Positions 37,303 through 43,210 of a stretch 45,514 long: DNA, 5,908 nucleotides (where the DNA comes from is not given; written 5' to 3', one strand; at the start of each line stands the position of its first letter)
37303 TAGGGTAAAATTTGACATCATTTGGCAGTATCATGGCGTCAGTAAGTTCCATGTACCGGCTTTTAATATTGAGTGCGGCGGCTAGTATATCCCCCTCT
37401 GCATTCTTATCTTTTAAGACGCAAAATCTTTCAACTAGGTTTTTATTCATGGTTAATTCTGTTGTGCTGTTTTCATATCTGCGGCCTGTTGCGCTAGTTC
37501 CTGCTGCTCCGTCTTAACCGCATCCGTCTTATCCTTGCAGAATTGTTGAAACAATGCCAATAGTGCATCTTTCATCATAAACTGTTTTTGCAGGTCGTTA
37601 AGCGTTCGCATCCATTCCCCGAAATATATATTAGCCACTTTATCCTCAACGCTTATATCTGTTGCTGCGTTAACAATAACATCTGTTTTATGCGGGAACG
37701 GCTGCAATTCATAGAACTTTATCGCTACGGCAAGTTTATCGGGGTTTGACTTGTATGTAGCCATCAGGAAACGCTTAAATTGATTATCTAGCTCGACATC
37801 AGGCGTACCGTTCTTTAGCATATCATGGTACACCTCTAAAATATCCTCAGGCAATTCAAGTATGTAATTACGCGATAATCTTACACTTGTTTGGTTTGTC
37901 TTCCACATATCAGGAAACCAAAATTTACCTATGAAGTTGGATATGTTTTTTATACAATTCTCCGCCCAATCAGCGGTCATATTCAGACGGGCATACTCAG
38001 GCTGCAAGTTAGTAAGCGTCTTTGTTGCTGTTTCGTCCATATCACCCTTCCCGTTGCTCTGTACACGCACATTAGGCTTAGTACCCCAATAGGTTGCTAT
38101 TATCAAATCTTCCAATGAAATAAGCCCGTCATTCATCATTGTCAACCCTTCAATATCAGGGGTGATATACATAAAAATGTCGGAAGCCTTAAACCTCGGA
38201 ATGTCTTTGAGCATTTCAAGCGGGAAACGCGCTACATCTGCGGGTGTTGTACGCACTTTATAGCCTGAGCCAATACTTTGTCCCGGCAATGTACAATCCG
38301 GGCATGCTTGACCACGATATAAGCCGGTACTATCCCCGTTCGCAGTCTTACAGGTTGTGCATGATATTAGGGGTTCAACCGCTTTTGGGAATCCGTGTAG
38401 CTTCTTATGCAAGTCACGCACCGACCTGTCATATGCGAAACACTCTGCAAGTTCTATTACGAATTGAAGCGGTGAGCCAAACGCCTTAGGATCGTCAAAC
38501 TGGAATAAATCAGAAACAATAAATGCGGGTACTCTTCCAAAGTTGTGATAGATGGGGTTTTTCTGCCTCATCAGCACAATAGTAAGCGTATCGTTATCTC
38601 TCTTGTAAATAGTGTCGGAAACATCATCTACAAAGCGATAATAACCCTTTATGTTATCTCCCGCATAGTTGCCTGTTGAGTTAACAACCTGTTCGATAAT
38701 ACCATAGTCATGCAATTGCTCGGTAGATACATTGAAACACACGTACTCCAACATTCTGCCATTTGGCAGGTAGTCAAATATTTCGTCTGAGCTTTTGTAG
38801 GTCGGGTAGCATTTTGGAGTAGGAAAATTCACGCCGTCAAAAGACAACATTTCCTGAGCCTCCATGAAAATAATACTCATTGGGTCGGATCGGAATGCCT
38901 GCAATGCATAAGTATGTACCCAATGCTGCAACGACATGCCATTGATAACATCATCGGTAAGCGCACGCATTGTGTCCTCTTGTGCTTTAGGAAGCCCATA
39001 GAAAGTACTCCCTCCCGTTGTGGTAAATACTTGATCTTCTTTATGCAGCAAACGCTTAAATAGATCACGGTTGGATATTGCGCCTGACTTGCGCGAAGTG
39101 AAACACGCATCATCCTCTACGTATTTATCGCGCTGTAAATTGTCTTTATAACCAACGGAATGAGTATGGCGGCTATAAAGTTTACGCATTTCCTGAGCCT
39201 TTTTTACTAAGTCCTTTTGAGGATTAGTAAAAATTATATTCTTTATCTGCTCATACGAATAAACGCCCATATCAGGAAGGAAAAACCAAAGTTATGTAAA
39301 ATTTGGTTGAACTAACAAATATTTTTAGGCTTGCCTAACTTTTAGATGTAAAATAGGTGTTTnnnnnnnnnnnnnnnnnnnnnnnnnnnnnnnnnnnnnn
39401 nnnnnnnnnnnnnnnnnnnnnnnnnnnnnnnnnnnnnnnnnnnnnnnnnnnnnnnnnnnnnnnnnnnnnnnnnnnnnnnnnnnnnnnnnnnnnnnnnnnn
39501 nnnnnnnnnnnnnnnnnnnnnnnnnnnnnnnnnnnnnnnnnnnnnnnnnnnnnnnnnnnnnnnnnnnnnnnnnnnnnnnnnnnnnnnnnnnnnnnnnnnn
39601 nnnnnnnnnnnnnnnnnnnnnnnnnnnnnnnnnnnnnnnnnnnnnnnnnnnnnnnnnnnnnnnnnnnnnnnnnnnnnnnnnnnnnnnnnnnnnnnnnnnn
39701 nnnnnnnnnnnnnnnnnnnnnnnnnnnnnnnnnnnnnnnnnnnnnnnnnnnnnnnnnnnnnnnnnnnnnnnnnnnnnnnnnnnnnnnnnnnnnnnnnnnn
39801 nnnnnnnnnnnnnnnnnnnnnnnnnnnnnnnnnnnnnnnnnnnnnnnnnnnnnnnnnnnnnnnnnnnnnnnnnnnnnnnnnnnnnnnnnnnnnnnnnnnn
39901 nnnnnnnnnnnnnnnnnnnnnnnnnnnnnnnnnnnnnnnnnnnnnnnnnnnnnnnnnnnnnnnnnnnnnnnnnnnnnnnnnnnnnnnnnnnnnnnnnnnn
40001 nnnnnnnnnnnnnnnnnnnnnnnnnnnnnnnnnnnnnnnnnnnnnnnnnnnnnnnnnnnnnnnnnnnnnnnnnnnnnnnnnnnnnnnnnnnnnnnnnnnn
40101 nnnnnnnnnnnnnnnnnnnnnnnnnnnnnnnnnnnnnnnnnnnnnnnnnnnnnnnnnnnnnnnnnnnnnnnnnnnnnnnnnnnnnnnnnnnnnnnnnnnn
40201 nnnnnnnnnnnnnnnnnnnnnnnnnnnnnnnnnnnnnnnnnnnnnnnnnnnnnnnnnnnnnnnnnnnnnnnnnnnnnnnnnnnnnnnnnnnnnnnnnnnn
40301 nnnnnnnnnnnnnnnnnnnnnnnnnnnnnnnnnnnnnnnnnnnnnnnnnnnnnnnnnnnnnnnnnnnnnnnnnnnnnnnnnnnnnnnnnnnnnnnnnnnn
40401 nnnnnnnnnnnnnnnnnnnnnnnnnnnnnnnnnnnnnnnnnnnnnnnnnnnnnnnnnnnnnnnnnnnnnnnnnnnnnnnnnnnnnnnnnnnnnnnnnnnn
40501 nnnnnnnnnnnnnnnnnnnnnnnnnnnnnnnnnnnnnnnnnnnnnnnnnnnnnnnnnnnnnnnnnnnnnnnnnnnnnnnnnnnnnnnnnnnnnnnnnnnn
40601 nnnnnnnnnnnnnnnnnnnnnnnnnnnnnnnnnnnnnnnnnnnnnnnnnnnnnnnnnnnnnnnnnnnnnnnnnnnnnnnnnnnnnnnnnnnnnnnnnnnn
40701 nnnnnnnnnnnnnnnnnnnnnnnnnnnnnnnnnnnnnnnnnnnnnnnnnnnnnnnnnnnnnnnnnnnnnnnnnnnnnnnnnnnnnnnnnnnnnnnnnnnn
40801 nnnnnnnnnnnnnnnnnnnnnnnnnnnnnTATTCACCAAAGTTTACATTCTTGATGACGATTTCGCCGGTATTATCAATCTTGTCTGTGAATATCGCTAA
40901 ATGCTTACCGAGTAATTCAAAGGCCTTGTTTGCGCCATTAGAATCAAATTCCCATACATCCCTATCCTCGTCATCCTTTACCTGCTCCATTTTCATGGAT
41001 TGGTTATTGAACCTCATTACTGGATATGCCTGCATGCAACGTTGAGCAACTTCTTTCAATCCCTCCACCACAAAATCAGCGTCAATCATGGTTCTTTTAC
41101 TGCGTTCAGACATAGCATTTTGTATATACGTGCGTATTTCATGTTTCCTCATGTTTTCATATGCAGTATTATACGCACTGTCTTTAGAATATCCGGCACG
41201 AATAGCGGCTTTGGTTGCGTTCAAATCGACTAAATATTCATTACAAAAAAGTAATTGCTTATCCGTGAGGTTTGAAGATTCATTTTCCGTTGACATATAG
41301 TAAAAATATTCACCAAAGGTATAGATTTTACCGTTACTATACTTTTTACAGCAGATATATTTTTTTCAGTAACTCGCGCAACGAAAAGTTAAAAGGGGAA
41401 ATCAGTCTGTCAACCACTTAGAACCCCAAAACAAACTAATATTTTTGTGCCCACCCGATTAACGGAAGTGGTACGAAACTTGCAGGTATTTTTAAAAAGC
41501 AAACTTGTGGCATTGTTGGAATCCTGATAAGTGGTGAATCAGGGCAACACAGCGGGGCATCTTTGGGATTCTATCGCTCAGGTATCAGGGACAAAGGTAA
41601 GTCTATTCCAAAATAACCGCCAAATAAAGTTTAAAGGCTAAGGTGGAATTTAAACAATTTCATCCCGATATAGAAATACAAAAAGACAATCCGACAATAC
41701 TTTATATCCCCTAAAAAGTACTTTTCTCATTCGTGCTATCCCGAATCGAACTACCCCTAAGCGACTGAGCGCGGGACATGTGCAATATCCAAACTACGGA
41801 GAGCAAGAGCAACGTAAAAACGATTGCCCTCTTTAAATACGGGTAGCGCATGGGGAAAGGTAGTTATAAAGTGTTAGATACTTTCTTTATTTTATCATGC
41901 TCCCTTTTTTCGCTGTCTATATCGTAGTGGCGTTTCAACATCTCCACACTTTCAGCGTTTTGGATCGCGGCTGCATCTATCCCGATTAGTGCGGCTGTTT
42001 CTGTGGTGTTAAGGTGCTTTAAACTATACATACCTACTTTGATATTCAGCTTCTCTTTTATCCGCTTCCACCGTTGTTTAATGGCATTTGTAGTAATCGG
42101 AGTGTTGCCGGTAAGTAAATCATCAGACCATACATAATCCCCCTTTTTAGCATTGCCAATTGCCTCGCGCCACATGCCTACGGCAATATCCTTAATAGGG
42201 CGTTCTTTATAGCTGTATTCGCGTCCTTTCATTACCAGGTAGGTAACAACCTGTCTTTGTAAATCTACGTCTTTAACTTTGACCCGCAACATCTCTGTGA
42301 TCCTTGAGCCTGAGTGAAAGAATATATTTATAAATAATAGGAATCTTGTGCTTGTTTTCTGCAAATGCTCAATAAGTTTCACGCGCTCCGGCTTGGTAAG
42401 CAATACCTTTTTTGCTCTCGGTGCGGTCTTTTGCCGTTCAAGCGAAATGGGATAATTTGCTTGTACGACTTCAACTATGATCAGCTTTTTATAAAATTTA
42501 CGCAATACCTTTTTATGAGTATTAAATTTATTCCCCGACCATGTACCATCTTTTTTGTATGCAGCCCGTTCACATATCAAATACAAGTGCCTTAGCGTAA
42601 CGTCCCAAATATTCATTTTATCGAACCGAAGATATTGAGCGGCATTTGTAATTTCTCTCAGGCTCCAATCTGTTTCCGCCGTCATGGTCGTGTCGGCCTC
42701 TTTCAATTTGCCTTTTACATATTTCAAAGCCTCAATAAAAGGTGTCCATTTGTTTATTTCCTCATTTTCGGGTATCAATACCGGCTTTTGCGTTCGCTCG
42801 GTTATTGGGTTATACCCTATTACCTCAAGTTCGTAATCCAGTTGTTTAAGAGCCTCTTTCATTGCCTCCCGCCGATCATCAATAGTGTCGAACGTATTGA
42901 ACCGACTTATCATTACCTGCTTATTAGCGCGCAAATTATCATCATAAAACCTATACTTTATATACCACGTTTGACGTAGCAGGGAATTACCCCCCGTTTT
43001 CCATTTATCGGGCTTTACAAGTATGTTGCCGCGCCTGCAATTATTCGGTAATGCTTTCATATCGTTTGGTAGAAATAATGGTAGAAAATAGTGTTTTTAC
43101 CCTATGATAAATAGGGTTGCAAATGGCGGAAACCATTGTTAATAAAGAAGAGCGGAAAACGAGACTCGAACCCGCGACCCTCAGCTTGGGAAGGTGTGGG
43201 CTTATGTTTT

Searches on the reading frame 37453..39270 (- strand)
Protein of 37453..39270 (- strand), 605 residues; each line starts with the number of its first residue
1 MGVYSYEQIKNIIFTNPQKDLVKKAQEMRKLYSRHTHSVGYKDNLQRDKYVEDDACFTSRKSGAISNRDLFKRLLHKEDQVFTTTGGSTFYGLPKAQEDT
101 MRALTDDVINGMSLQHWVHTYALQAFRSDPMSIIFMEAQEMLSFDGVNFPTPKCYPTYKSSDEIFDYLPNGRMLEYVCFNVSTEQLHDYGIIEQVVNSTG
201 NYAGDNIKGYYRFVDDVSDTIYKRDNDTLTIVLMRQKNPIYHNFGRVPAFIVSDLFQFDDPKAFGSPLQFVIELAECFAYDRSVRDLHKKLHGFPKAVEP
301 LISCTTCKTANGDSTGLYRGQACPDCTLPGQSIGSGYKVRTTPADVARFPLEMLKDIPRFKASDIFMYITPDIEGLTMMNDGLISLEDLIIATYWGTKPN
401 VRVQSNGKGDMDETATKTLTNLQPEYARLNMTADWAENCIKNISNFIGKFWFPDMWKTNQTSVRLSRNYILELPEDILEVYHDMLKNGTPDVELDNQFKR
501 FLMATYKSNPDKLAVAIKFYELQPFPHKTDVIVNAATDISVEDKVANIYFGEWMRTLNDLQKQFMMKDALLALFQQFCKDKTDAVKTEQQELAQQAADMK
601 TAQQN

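Call 54: search_protein_families(library=phrogs, proteins=[window:37453-39270:-], max_evalue=0.00001)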
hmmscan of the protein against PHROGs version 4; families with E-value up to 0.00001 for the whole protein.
window:37453-39270:- (605 aa): 1 family
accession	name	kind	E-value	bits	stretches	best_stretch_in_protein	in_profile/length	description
phrog_7376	-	head and packaging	6.3e-31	108.5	1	4-559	3-535/576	portal protein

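Call 55: search_protein_families(library=pfam, proteins=[window:37453-39270:-], max_evalue=0.001)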
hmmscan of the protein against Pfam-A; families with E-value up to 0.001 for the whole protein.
window:37453-39270:- (605 aa): 0 families

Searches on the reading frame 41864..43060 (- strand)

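Call 54: search_protein_families(library=phrogs, proteins=[window:41864-43060:-], max_evalue=0.00001)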
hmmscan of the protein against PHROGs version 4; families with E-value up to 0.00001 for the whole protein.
window:41864-43060:- (398 aa): 2 families
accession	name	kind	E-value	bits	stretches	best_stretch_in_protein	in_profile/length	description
phrog_1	-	integration and excision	1.4e-18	68.5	1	31-396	123-449/611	integrase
phrog_216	-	integration and excision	9.7e-13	48.9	1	186-368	21-208/301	integrase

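Call 55: search_protein_families(library=pfam, proteins=[window:41864-43060:-], max_evalue=0.001)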
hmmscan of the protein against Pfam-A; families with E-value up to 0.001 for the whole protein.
window:41864-43060:- (398 aa): 1 family
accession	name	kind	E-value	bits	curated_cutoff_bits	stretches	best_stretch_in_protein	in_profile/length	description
PF00589.27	Phage_integrase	-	2.3e-10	40.9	27.1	1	221-344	3-129/172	Phage integrase family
